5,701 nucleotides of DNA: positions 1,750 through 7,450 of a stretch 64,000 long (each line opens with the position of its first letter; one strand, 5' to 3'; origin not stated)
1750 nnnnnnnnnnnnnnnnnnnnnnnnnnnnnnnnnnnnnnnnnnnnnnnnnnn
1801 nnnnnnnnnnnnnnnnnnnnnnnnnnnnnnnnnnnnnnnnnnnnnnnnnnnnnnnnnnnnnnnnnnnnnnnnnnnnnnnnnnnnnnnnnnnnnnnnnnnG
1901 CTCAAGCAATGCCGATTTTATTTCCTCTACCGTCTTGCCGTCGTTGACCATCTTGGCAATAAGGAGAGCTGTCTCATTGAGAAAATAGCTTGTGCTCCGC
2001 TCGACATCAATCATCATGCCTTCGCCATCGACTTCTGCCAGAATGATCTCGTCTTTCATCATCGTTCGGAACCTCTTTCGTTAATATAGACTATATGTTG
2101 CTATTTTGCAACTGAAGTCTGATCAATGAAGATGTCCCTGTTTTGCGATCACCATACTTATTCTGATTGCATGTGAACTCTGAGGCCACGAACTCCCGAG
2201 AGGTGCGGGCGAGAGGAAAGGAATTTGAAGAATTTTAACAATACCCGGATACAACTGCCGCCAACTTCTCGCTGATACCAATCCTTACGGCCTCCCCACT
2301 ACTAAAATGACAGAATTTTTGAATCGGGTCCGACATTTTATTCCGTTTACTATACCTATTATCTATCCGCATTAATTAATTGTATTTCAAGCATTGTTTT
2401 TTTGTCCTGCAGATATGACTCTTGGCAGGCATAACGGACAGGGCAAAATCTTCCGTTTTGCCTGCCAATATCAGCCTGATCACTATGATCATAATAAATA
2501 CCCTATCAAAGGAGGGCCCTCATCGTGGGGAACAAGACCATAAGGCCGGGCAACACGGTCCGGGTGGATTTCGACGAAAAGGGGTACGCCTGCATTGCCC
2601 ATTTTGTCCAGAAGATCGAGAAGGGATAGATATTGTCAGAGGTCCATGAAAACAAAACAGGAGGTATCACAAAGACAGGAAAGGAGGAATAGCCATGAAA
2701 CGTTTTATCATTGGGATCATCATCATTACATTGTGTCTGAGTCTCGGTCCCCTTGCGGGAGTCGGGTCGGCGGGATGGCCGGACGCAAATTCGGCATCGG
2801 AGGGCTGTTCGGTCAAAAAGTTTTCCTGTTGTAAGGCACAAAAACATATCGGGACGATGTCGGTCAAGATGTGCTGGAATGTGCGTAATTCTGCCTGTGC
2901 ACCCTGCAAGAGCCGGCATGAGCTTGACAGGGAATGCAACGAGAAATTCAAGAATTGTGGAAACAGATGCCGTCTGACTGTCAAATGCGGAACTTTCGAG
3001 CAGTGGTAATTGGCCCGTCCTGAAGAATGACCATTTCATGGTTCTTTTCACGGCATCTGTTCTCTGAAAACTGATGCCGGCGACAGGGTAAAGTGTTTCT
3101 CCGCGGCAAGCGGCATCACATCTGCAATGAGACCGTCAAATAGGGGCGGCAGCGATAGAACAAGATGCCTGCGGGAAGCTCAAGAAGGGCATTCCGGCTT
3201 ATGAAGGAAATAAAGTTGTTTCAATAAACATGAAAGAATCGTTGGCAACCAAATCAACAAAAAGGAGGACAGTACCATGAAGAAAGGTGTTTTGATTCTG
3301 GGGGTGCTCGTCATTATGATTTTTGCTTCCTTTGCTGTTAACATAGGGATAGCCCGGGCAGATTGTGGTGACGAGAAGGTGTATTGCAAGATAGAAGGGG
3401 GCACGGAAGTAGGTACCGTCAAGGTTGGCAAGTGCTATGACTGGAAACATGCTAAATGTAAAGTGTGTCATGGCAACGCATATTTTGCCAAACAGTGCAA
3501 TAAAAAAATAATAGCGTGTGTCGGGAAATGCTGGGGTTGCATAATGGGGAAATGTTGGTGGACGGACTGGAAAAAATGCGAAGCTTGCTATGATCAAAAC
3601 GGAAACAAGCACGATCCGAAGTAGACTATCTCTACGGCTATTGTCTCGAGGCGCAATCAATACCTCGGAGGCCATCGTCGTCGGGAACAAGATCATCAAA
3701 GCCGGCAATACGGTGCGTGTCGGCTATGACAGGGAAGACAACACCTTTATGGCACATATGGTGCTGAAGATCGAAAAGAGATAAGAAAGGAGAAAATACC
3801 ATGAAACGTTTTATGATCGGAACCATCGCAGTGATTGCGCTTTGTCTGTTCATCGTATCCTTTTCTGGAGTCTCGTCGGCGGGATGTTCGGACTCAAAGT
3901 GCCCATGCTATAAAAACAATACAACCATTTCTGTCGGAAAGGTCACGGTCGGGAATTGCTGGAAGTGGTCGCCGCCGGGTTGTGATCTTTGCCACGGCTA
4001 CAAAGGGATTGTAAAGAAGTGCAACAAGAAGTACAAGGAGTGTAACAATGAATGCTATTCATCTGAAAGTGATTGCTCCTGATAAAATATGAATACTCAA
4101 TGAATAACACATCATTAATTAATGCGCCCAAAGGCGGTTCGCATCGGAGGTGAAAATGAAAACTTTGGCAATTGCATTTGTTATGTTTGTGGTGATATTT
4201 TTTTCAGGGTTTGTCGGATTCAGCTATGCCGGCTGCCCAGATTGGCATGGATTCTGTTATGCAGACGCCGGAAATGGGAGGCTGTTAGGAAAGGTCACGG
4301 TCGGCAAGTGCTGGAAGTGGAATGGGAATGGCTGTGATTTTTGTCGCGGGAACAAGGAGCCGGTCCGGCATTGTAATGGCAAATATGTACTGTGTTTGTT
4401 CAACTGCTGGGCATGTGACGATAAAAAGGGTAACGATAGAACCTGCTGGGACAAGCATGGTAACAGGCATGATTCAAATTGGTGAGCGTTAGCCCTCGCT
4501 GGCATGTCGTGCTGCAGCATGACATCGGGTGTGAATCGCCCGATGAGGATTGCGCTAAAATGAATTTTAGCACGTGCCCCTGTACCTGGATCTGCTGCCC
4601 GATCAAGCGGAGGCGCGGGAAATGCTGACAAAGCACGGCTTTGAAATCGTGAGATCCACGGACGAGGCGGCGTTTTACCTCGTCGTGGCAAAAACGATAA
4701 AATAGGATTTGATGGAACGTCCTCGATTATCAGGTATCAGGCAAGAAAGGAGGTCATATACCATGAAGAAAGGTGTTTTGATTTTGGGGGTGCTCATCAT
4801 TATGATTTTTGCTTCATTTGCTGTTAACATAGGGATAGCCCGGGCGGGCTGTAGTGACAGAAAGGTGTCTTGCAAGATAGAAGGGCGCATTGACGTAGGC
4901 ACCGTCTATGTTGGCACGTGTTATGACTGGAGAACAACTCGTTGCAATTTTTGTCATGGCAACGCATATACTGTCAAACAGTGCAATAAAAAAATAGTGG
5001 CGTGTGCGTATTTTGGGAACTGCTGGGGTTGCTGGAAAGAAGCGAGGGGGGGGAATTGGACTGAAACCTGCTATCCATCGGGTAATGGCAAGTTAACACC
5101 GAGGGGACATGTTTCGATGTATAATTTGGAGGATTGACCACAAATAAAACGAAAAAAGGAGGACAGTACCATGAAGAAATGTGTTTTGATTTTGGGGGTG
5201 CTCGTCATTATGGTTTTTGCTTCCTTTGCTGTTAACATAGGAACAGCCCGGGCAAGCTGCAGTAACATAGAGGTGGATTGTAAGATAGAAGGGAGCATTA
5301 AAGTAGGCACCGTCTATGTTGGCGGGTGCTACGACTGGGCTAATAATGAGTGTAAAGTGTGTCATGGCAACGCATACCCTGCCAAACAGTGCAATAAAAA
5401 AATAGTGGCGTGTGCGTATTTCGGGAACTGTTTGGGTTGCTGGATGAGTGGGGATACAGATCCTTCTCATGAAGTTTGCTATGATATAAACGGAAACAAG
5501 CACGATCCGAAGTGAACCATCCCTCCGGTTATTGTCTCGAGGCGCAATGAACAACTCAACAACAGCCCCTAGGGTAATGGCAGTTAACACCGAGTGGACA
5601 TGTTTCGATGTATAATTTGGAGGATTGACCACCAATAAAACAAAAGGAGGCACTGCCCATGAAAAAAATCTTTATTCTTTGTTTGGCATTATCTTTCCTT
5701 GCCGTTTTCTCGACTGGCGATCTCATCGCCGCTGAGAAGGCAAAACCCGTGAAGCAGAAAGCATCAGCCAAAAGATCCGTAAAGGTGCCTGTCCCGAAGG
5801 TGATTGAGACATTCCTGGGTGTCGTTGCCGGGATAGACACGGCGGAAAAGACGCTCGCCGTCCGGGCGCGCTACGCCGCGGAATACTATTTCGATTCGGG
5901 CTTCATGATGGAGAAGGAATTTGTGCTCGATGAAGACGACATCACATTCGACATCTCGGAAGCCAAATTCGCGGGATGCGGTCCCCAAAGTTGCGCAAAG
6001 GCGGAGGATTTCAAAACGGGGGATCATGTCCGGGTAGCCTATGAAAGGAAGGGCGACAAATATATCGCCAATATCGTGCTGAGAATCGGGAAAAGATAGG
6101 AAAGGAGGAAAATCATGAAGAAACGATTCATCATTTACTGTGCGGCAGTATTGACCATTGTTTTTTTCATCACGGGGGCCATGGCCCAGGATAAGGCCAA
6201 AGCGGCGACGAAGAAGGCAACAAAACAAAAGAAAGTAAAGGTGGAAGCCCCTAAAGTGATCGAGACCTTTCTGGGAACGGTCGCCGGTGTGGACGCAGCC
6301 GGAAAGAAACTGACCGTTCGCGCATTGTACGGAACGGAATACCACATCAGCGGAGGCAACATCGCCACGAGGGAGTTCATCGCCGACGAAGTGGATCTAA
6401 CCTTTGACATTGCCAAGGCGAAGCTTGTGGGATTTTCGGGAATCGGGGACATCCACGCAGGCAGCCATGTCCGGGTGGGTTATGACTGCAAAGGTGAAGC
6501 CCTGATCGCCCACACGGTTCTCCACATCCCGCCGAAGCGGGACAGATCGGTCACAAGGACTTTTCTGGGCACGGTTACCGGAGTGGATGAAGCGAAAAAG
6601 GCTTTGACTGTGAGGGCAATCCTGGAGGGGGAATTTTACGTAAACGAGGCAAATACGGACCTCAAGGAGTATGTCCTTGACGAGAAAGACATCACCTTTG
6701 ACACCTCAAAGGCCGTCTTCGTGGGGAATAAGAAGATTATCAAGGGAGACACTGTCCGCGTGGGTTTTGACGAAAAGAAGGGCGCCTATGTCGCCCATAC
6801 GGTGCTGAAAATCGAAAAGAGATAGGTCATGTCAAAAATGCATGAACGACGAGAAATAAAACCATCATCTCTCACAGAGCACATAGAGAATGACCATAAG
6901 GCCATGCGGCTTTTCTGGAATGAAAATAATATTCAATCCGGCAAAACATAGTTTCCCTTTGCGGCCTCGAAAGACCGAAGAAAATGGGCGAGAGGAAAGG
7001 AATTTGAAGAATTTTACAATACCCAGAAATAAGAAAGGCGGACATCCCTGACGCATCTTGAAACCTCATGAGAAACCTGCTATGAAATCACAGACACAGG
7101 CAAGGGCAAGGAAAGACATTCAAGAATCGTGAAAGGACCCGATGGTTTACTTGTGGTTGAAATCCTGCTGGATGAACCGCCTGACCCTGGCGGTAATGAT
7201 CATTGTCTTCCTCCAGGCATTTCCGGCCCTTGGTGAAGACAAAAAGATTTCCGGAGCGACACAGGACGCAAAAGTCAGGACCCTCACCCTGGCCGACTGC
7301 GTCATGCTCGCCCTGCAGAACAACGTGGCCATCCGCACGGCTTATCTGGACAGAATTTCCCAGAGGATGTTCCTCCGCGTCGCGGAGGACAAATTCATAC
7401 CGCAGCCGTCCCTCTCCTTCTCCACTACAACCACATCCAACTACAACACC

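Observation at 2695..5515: Tandem array of six diverging paralogs for small secreted 10-12-cysteine proteins that I cannot place in any named family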

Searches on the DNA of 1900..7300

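Call 78: search_rna_families(source=window, start=1900, end=7300, threshold=evalue, max_evalue=1)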
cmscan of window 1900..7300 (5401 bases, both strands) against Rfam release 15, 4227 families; matches with E-value up to 1: 0.
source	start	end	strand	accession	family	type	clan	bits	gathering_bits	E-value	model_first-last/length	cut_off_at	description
